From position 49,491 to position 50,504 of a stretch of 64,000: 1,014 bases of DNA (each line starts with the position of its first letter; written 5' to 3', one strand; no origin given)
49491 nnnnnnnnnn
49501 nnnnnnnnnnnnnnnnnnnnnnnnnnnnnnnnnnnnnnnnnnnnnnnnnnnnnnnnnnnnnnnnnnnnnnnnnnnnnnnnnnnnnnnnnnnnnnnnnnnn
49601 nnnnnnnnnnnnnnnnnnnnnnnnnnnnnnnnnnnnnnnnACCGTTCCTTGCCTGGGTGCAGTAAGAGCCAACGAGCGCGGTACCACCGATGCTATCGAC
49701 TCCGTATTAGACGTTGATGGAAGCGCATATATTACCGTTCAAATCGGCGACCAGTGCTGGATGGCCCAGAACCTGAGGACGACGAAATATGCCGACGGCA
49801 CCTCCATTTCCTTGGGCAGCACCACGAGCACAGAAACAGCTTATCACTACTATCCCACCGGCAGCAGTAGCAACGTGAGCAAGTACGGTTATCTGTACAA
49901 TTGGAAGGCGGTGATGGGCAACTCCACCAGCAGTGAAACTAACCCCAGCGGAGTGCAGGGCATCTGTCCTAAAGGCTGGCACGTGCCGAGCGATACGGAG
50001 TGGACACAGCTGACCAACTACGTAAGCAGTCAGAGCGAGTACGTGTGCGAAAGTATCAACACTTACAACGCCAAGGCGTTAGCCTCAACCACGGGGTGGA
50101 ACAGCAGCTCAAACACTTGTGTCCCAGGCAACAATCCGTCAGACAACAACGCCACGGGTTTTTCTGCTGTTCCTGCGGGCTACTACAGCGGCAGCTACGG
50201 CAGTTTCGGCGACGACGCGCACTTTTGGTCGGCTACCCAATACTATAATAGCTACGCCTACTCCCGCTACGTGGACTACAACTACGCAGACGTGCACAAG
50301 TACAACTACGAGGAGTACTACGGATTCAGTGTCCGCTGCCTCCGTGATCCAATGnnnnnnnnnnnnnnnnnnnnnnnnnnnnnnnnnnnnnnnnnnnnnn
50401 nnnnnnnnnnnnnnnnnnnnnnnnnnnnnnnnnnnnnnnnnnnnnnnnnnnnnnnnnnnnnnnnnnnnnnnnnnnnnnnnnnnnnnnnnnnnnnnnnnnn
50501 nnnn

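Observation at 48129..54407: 2092-aa protein with six FISUMP domains and seven Ig-like modules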

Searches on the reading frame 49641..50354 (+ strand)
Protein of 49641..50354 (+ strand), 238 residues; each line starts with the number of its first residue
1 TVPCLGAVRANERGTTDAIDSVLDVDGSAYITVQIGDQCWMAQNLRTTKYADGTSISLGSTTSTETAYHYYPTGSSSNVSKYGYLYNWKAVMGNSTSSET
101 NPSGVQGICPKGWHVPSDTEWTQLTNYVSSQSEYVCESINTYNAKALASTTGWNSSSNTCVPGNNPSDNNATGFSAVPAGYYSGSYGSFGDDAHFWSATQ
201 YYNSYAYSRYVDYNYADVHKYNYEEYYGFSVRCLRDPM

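Call 18: search_solved_structures(query=window:49647-50351:+, max_evalue=1, show_alignments=2)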
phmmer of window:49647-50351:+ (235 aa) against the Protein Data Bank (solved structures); distinct sequences matched with E-value up to 1: 0.

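Call 43: search_solved_structures(query=A3, max_evalue=10, show_alignments=2)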
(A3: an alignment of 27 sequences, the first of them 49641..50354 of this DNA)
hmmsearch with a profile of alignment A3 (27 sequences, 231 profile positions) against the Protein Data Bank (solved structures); distinct sequences matched with E-value up to 10: 0.

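Call 48: predict_structure(alignment_id=A3)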
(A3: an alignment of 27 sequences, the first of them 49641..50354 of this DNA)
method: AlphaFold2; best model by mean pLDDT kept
length: 238 residues; sequences in the alignment: 27
mean_pLDDT: 93.8   pTM: 0.91
mean pLDDT of the five models: 93.8, 92.9, 91.2, 90.7, 89.9
residues with pLDDT >= 90: 203; 70-90: 26; 50-70: 9; < 50: 0
segments of 3 or more residues with pLDDT < 50: none
pLDDT, mean of each block of 10 residues (from residue 1): 71 81 96 94 98 98 98 98 98 82 88 96 97 92 96 98 97 97 98 98 96 98 98 87
secondary structure, 60 per line:
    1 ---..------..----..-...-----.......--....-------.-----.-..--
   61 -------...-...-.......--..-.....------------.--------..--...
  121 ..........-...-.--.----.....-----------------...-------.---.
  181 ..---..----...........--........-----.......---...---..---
elements in order: E21-23 E29-35 E38-41 E68-70 H76-82 H88-92 H118-130 H144-147 E180-182 E192-202 E205-212 E218-224 E228-230

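Call 51: fold_search(model_id=the predicted structure, library=pdb)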
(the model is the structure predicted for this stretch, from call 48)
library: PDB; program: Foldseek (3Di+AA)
matches with E <= 10: 148; with E <= 0.001: 0
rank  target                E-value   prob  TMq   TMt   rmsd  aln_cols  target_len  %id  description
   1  8q4e_A                1.3e-01  0.41  0.27  0.46  13.4       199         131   10  Structure of Legionella pneumophila Lcl C-terminal domain (released 2023-12-27)
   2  8oks_A                3.0e-01  0.57  0.17  0.34   2.6        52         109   12  Crystal structure of Bdellovibrio bacteriovorus Bd2740 C-terminal domain (released 2023-10-25)
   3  8oks_B                3.2e-01  0.54  0.17  0.34   2.6        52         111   12  Crystal structure of Bdellovibrio bacteriovorus Bd2740 C-terminal domain (released 2023-10-25)
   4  7qaj_B                3.4e-01  0.09  0.19  0.33  15.8       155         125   12  ZK002 with Anti-angiogenic and Anti-inflamamtory Properties (released 2023-06-14)
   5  7qaj_F                4.9e-01  0.08  0.20  0.35  18.4       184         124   11  ZK002 with Anti-angiogenic and Anti-inflamamtory Properties (released 2023-06-14)
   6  4eps                  8.1e-01  0.18  0.15  0.08   7.6        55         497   14  Crystal structure of a fimbrial protein (BACOVA_04982) from Bacteroides ovatus ATCC 8483 at 1.85 A resolution (released 2012-06-13)
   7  1ukm_B                8.1e-01  0.11  0.21  0.37  14.7       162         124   10  Crystal structure of EMS16, an Antagonist of collagen receptor integrin alpha2beta1 (GPIa/IIa) (released 2003-11-04)
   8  3gpr_B                1.0e+00  0.20  0.15  0.27   4.0        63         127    6  Crystal structure of rhodocetin (released 2009-12-15)
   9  7qaj_H                1.2e+00  0.14  0.13  0.24   3.2        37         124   14  ZK002 with Anti-angiogenic and Anti-inflamamtory Properties (released 2023-06-14)
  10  5b1r                  1.3e+00  0.16  0.16  0.31   3.6        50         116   10  Crystal structure of mouse CD72a CTLD (released 2016-10-19)
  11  1egg_A                1.5e+00  0.06  0.14  0.22   4.4        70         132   10  STRUCTURE OF A C-TYPE CARBOHYDRATE-RECOGNITION DOMAIN (CRD-4) FROM THE MACROPHAGE MANNOSE RECEPTOR (released 2000-08-30)
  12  1sb2_B                1.7e+00  0.07  0.13  0.24   6.0        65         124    9  High resolution Structure determination of rhodocetin (released 2005-02-01)
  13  3wbp_A                1.8e+00  0.05  0.11  0.19   3.0        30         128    3  Crystal structure of carbohydrate recognition domain of Blood Dendritic Cell Antigen-2 (BDCA2) lectin (crystal form-1) (released 2013-12-25)
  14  3wbp_B                1.9e+00  0.11  0.14  0.25   7.4        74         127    7  Crystal structure of carbohydrate recognition domain of Blood Dendritic Cell Antigen-2 (BDCA2) lectin (crystal form-1) (released 2013-12-25)
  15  6tl9_B                1.9e+00  0.04  0.11  0.19   5.4        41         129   17  CRYSTAL STRUCTURE OF LECTIN-LIKE OX-LDL RECEPTOR 1 IN COMPLEX WITH BI-0115 (released 2020-07-22)
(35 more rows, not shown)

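Call 53: search_protein_representatives(alignment_id=A3)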
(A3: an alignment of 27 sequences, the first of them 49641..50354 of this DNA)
Query: 27 sequences, 231 profile positions. Proteins with E-value up to 0.001 (for the whole library): 78271; up to 1e-10: 59525; up to 1e-30: 17444. The best 150 are listed.
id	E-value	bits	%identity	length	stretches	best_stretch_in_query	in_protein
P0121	0.0e+00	3231.3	-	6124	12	2-228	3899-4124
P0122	0.0e+00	2650.9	-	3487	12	2-229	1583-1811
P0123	0.0e+00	2623.8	-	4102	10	2-229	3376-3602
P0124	0.0e+00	2521.5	-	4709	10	2-225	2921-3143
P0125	0.0e+00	2076.9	-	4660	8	2-225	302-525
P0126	0.0e+00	2064.4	-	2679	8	4-229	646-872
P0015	0.0e+00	2000.8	-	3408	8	5-228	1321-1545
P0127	0.0e+00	1881.2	-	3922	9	15-228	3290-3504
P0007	0.0e+00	1842.8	-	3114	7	2-228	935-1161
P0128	0.0e+00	1780.3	-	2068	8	2-229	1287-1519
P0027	0.0e+00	1738.8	-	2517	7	10-228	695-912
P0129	0.0e+00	1709.9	-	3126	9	9-229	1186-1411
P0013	0.0e+00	1593.7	-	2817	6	2-227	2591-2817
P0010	0.0e+00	1549.5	-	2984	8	6-228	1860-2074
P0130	0.0e+00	1531.5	-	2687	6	3-228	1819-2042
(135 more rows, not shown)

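Call 57: fold_search(model_id=the predicted structure, library=viral)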
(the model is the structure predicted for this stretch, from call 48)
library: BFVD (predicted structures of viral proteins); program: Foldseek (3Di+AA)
matches with E <= 10: 223; with E <= 0.001: 3
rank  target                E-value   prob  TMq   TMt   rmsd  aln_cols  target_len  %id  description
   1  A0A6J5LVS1            1.0e-14  1.00  0.65  0.18   2.5       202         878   27  Fibrobacter succinogenes major paralogous domain [uncultured Caudovirales phage]
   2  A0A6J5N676            3.4e-07  1.00  0.42  0.27   6.2       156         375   22  Fibrobacter succinogenes major paralogous domain [uncultured Caudovirales phage]
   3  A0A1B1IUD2            2.2e-05  1.00  0.47  0.12   2.9       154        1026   21  (no name in the UniProt tables at hand)
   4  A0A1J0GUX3            2.2e-03  0.87  0.26  0.30  13.8       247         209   10  (no name in the UniProt tables at hand)
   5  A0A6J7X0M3            1.3e-01  0.93  0.16  0.06   2.0        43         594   23  Peptidase S74 domain-containing protein [uncultured Caudovirales phage]
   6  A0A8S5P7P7            1.8e-01  0.12  0.25  0.16  15.6       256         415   12  Uncharacterized protein [Podoviridae sp. ctU7u6]
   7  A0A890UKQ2            1.9e-01  0.28  0.15  0.24   3.8        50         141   12  (no name in the UniProt tables at hand)
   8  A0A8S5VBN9            2.3e-01  0.14  0.31  0.25  12.3       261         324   10  DUF6273 domain-containing protein [Myoviridae sp. ctbEa13]
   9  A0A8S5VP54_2          3.4e-01  0.12  0.26  0.06  14.0       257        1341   10  (no name in the UniProt tables at hand)
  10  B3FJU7                3.8e-01  0.69  0.14  0.12   2.7        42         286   12  Virion structural protein [Pseudomonas phage 201phi2-1]
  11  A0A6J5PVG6            4.1e-01  0.47  0.16  0.32   2.5        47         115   21  DUF1566 domain-containing protein [uncultured Caudovirales phage]
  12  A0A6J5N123            4.1e-01  0.14  0.24  0.30  12.7       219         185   12  DUF1566 domain-containing protein [uncultured Caudovirales phage]
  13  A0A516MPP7            8.1e-01  0.20  0.16  0.09   3.8        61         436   16  (no name in the UniProt tables at hand)
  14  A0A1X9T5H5            8.6e-01  0.12  0.15  0.11   4.3        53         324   15  C-type lectin protein [Ranid herpesvirus 3]
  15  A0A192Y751            1.0e+00  0.21  0.15  0.23   2.8        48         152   14  Uncharacterized protein [Pseudomonas phage KTN4]
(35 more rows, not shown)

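Call 76: search_protein_families(library=phrogs, proteins=[window:49641-50354:+], max_evalue=0.001)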
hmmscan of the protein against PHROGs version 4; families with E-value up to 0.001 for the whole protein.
window:49641-50354:+ (238 aa): 0 families

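Call 88: search_protein_families(library=pfam, alignment_id=A3, max_evalue=0.01)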
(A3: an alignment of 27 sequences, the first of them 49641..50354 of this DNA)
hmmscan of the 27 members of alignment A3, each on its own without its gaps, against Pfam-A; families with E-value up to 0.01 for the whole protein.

A. member 1, window:49641-50354:+ (238 aa): 1 family
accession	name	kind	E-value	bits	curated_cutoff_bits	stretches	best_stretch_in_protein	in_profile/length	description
PF09603.15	Fib_succ_major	-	5.8e-40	138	33.9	1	33-235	1-187/187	Fibrobacter succinogenes major domain (Fib_succ_major)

B. families by the number of members that match (of 27 scanned): 3 families
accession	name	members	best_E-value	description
PF09603.15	Fib_succ_major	27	6.1e-44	Fibrobacter succinogenes major domain (Fib_succ_major)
PF07603.17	Lcl_C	5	5.7e-07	Lcl C-terminal domain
PF18022.7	Lectin_C_term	1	0.0091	Ricin-type beta-trefoil lectin C-terminal domain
